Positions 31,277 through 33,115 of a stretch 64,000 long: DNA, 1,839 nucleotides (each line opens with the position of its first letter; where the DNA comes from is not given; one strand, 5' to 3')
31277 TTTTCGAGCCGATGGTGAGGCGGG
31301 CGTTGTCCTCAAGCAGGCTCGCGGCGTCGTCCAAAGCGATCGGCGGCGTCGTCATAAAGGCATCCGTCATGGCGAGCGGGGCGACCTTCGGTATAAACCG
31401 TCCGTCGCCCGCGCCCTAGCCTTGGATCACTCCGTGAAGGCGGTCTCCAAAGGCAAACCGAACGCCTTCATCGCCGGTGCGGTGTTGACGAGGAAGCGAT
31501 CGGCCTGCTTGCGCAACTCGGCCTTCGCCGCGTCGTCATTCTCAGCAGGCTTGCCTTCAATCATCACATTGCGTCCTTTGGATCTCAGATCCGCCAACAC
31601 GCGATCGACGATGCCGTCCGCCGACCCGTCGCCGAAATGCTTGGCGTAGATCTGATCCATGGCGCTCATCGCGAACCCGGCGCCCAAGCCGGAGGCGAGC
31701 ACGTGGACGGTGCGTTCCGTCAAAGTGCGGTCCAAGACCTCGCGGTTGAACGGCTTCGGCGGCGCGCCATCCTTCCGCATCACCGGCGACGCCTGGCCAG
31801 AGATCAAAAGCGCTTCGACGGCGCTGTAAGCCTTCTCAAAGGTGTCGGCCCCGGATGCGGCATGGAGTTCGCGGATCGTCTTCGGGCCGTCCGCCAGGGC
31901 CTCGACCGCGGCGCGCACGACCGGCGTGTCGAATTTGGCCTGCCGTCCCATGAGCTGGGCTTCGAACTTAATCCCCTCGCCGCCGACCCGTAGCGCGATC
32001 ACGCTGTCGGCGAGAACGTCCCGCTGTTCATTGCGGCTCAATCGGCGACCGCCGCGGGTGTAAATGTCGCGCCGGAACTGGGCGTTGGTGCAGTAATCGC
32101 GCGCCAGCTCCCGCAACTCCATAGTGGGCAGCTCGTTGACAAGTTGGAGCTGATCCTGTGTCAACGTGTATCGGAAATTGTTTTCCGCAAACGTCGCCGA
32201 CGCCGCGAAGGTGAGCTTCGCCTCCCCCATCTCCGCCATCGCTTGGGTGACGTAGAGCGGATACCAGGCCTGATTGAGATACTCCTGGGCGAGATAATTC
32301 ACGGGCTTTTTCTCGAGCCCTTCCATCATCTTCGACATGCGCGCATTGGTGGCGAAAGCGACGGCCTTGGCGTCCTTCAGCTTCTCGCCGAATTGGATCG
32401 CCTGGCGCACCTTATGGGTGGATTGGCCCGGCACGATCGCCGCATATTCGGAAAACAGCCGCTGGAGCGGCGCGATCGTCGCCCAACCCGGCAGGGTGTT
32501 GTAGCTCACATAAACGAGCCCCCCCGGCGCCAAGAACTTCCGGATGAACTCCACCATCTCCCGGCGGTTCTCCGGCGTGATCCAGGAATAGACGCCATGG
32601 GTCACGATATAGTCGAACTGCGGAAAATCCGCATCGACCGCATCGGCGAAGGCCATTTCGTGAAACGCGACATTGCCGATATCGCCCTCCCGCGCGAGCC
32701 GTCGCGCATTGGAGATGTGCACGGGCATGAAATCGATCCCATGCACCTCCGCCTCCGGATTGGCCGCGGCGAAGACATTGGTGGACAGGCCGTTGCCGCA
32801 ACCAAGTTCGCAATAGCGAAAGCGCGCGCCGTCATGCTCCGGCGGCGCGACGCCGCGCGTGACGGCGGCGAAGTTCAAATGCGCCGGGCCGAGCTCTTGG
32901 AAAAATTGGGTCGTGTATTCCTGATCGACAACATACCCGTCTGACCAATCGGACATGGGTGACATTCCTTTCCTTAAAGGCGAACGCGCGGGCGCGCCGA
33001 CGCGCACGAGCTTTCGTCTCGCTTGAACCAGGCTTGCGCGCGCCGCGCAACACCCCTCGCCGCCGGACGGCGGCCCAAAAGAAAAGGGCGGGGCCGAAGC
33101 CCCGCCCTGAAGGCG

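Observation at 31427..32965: PKMT-like methyltransferase wedged between two giant surface proteins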

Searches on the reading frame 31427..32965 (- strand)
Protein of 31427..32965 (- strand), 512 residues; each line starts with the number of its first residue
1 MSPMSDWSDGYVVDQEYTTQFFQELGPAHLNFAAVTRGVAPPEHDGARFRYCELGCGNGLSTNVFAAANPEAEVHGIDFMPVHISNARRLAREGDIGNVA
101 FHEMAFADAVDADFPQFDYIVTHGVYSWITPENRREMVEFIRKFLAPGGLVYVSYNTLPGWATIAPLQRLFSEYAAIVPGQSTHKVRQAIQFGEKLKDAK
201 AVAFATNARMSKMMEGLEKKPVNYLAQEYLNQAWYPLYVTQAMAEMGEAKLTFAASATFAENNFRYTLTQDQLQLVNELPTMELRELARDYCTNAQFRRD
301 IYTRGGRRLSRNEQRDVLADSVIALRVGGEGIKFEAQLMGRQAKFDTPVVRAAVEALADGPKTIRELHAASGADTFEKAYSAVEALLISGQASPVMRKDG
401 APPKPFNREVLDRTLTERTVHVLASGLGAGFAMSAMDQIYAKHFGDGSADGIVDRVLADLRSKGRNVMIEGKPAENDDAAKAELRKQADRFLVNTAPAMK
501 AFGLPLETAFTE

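Call 5: search_protein_families(library=pfam, proteins=[window:31427-32965:-], max_evalue=0.01)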
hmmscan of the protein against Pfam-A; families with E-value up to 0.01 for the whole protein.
window:31427-32965:- (512 aa): 9 families
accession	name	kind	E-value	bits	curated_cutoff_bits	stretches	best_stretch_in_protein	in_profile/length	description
PF10119.14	MethyTransf_Reg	-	1.4e-20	74.3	25.5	1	223-304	3-84/84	Predicted methyltransferase regulatory domain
PF08242.18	Methyltransf_12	-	1.2e-16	61.6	30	1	53-150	2-97/98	Methyltransferase domain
PF13847.12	Methyltransf_31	-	1.6e-15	57.5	27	1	50-174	6-129/145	Methyltransferase domain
PF13649.12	Methyltransf_25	-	5.5e-14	53.1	27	1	53-149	3-97/97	Methyltransferase domain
PF08241.18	Methyltransf_11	-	1.1e-10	42.5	21.2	1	53-152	2-94/95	Methyltransferase domain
PF13489.12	Methyltransf_23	-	4e-08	33.6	27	1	46-158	21-121/164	Methyltransferase domain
PF13578.12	Methyltransf_24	-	8.8e-05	23.8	26.3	1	53-152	2-101/105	Methyltransferase domain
PF05175.20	MTS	-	0.0011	19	23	1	52-176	36-159/170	Methyltransferase small domain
PF02390.23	Methyltransf_4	-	0.0043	17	24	1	51-104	5-58/173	Putative methyltransferase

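Call 6: search_protein_families(library=ncbifam, proteins=[window:31427-32965:-], max_evalue=0.01)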
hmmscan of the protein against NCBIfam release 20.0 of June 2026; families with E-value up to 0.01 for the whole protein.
window:31427-32965:- (512 aa): 18 families
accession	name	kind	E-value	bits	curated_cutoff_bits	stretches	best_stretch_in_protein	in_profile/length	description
NF043040.1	corrin_prot_MT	hypoth_equivalog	2.6e-10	40.1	180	1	52-178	46-172/216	corrinoid protein-associated methyltransferase CpaM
NF041537.1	ArsM_AhpD_UU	exception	4.3e-09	35.6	510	1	52-156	81-183/345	arsenite methyltransferase/AhpD domain selenoprotein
NF041536.1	ArsM_DUF2284_UU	exception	4.7e-07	28.5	575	1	53-154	82-181/459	arsenite methyltransferase/DUF2284 domain selenoprotein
TIGR01983.1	UbiG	equivalog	1.4e-06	27.8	102.95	1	49-192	51-188/228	bifunctional 2-polyprenyl-6-hydroxyphenol methylase/3-demethylubiquinol 3-O-methyltransferase UbiG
NF047649.1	MTase_UXPK_star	exception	2e-06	27.1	460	1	51-153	81-181/283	methyltransferase/UXPK-star double selenoprotein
NF010703.0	PRK14103.1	equivalog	3.3e-06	26.7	320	1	49-202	31-178/256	trans-aconitate 2-methyltransferase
TIGR02072.1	BioC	equivalog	1.7e-05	24.8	184.95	1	51-154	38-133/244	malonyl-ACP O-methyltransferase BioC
NF002463.0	PRK01683.1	equivalog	0.00016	21.3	297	1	51-150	35-125/258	trans-aconitate 2-methyltransferase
NF008823.0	PRK11873.1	subfamily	0.00023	20.7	263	1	53-154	83-182/272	arsenite methyltransferase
TIGR04543.1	ketoArg_3Met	equivalog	0.00081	18.6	425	1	51-145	153-250/336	2-ketoarginine methyltransferase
NF001080.0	PRK00121.2-2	equivalog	0.0014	17.9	132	1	51-104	50-103/224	tRNA (guanosine(46)-N7)-methyltransferase TrmB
NF040703.1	cyclopro_CfaB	exception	0.0019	17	650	1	52-152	164-262/393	C17 cyclopropane fatty acid synthase CfaB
NF008686.0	PRK11705.1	equivalog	0.0033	16.5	400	1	52-153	172-265/383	cyclopropane fatty acyl phospholipid synthase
TIGR02021.1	BchM-ChlM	equivalog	0.0036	16.8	158.9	1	50-127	57-129/218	magnesium protoporphyrin IX methyltransferase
TIGR00536.1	hemK_fam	subfamily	0.0043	16.2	115.5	1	49-122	116-188/286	HemK family protein methyltransferase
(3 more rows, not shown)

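Call 7: search_solved_structures(query=window:31427-32965:-, max_evalue=0.01, show_alignments=2)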
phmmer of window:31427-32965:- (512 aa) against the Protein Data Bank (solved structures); distinct sequences matched with E-value up to 0.01: 8.
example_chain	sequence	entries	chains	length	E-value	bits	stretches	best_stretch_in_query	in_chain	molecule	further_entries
5dnk_A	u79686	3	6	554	6.2e-28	101.2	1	21-319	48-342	protein lysine methyltransferase 1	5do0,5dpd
5doo_A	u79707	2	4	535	3.6e-25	92.1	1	22-320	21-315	protein lysine methyltransferase 2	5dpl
3mgg_A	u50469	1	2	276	2e-07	33.6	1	50-153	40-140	Methyltransferase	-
8ys9_A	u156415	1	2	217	9e-06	28.1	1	38-175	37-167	Phosphatidylethanolamine N-methyltransferase/phosphatidyl-N-methylethanolamine N-methyltra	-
3e23_A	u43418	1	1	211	0.00033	23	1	49-160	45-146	uncharacterized protein RPA2492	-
6mro_A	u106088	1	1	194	0.0019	20.5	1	50-153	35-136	methyl transferase from Methanosarcina acetivorans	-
6uak_A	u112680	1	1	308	0.0021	20.3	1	49-152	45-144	SAM dependent methyltransferase LahSB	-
8gdu_A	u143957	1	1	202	0.0031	19.8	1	50-153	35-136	Methyltransferase domain-containing protein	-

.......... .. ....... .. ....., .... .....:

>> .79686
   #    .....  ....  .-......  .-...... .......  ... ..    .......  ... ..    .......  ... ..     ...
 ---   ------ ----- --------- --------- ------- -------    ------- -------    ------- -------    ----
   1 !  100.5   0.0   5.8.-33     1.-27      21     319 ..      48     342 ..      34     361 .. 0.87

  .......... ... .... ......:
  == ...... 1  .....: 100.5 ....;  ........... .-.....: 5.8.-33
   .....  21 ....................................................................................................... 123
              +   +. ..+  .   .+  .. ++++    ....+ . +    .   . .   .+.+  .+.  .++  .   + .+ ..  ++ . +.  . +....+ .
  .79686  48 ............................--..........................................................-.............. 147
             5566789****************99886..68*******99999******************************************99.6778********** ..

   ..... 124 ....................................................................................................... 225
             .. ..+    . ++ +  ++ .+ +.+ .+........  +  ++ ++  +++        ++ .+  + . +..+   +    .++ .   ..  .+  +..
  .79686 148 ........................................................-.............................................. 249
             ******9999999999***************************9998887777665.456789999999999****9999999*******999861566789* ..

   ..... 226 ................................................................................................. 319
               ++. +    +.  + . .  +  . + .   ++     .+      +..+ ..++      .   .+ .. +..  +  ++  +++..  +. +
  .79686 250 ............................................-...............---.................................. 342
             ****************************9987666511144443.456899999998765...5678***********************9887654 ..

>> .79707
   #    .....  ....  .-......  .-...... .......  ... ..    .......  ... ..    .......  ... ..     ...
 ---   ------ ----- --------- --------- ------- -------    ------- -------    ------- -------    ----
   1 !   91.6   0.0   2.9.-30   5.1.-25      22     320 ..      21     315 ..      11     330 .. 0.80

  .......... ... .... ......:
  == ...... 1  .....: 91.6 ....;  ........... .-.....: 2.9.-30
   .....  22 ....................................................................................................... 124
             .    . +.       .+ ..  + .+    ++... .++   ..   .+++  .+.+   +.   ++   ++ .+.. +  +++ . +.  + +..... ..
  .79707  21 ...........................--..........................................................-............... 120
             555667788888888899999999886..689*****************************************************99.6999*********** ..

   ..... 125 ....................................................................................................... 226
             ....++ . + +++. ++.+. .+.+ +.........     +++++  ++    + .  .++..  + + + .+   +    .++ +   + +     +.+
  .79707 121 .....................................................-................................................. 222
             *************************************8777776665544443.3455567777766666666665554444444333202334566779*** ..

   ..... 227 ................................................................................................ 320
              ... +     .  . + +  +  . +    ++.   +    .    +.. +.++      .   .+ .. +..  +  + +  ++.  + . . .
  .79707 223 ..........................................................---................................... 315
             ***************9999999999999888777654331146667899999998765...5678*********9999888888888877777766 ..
